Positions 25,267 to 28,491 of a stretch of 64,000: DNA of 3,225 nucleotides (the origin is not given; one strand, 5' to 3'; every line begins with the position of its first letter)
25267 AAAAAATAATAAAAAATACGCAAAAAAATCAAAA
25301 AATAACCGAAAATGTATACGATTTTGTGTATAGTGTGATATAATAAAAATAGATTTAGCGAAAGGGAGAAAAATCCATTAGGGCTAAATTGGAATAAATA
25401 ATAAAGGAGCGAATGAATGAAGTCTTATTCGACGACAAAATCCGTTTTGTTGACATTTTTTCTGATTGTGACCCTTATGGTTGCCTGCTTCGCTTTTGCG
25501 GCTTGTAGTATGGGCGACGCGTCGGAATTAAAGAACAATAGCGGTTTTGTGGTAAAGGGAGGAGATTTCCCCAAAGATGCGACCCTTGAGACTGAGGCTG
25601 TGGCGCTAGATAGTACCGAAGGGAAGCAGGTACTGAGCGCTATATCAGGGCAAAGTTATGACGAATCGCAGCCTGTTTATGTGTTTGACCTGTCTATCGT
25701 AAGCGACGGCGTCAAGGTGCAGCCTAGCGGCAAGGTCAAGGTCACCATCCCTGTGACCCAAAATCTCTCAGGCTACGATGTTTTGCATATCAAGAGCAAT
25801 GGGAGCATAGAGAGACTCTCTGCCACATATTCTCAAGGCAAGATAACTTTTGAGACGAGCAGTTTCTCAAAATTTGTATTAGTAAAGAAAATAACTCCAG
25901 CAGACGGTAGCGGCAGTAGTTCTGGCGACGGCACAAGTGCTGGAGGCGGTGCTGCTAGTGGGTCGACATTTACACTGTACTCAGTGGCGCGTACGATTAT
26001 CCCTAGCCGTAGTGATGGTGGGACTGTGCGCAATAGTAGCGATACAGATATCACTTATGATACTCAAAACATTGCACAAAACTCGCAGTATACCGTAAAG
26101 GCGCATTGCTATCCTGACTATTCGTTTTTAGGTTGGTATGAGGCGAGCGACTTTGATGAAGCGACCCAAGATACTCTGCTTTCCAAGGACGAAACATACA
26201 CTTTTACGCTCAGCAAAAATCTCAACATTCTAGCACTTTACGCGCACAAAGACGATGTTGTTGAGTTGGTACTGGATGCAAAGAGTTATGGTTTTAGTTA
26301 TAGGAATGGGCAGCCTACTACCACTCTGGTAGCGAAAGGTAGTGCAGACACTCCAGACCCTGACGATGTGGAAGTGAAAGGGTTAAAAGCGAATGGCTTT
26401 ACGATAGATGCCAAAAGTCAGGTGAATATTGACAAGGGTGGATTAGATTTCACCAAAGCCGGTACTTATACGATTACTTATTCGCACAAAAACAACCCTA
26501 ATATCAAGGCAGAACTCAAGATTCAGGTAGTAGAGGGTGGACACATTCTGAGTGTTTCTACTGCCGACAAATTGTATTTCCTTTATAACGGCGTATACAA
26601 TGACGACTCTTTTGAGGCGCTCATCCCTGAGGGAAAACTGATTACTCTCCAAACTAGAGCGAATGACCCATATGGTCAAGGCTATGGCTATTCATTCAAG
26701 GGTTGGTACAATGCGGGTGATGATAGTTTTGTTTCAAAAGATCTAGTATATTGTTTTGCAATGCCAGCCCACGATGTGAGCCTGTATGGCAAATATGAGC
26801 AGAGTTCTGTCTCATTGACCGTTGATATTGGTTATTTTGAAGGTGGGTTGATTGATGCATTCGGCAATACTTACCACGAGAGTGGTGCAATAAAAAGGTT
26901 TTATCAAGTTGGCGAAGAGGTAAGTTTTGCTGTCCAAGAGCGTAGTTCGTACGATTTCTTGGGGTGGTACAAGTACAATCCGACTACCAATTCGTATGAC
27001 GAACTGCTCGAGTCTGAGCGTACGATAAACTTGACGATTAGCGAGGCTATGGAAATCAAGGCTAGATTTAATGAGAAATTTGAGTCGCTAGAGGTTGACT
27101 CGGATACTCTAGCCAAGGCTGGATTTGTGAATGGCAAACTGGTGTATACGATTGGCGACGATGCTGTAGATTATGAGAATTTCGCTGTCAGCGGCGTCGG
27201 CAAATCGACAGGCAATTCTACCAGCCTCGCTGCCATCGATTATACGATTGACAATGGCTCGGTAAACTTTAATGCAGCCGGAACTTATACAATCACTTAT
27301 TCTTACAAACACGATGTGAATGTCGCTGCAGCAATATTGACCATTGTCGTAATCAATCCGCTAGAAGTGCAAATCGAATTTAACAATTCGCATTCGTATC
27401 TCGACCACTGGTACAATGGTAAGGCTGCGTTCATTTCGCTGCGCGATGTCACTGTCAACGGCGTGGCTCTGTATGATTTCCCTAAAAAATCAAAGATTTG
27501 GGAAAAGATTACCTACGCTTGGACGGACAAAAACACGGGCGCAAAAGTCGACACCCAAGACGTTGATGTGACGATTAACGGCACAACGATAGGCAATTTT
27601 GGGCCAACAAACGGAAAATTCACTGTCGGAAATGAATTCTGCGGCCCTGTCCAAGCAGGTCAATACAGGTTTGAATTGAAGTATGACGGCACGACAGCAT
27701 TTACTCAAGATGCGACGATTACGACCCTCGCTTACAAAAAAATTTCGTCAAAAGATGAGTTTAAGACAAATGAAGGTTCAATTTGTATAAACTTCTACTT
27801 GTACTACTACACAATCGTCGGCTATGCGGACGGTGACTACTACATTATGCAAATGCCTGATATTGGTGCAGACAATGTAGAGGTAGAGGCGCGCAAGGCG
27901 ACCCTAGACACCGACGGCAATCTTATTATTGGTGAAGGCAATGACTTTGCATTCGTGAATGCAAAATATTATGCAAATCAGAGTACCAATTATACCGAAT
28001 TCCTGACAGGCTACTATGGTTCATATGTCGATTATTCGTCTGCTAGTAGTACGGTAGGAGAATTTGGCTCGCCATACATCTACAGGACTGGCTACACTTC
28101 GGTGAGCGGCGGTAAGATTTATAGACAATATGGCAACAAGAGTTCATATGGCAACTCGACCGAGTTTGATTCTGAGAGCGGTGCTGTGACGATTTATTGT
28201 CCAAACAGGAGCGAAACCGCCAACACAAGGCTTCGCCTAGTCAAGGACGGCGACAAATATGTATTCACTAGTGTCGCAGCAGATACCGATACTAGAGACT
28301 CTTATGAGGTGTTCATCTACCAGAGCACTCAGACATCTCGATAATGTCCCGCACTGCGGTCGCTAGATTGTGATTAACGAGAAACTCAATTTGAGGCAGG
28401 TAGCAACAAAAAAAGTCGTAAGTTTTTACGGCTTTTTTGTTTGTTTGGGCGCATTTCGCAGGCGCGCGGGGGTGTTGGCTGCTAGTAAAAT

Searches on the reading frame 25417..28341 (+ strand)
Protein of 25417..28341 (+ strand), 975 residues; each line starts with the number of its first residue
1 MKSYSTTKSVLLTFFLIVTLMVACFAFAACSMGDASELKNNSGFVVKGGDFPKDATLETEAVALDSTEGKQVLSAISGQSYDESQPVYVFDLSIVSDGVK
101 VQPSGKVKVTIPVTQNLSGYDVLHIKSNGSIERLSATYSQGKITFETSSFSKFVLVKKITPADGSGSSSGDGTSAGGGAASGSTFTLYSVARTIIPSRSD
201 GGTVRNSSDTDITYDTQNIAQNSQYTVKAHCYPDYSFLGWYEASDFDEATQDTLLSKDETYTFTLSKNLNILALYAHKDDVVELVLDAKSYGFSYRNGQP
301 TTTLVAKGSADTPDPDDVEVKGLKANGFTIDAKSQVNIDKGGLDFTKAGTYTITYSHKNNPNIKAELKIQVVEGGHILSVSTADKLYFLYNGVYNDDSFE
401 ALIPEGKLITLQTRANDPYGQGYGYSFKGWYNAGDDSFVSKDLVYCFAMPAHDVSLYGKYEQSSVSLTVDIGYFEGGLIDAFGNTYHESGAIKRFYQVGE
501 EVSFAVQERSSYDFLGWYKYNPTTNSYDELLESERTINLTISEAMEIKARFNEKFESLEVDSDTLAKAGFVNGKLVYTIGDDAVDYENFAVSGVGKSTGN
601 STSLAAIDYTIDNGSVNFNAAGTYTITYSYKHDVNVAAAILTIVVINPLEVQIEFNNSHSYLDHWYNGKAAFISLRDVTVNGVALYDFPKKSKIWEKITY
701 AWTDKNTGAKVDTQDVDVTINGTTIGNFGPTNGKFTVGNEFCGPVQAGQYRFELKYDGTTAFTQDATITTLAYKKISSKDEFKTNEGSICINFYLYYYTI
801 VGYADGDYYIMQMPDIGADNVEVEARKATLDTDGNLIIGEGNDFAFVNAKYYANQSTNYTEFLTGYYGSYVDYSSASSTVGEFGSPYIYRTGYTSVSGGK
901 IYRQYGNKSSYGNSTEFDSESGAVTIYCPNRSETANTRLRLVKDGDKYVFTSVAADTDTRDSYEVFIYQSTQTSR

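Call 80: search_protein_families(library=pfam, proteins=[window:25417-28341:+], max_evalue=0.00001)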
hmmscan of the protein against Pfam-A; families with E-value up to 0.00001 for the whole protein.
window:25417-28341:+ (975 aa): 2 families
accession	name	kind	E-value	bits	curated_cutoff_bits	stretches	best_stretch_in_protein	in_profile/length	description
PF09479.16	Flg_new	-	1.6e-06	28.5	27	0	505-538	26-59/65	Listeria-Bacteroides repeat domain (List_Bact_rpt)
PF16403.11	Bact_surface_Ig-like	-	2.4e-06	28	27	0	330-366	29-64/71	Bacterial surface protein, Ig-like domain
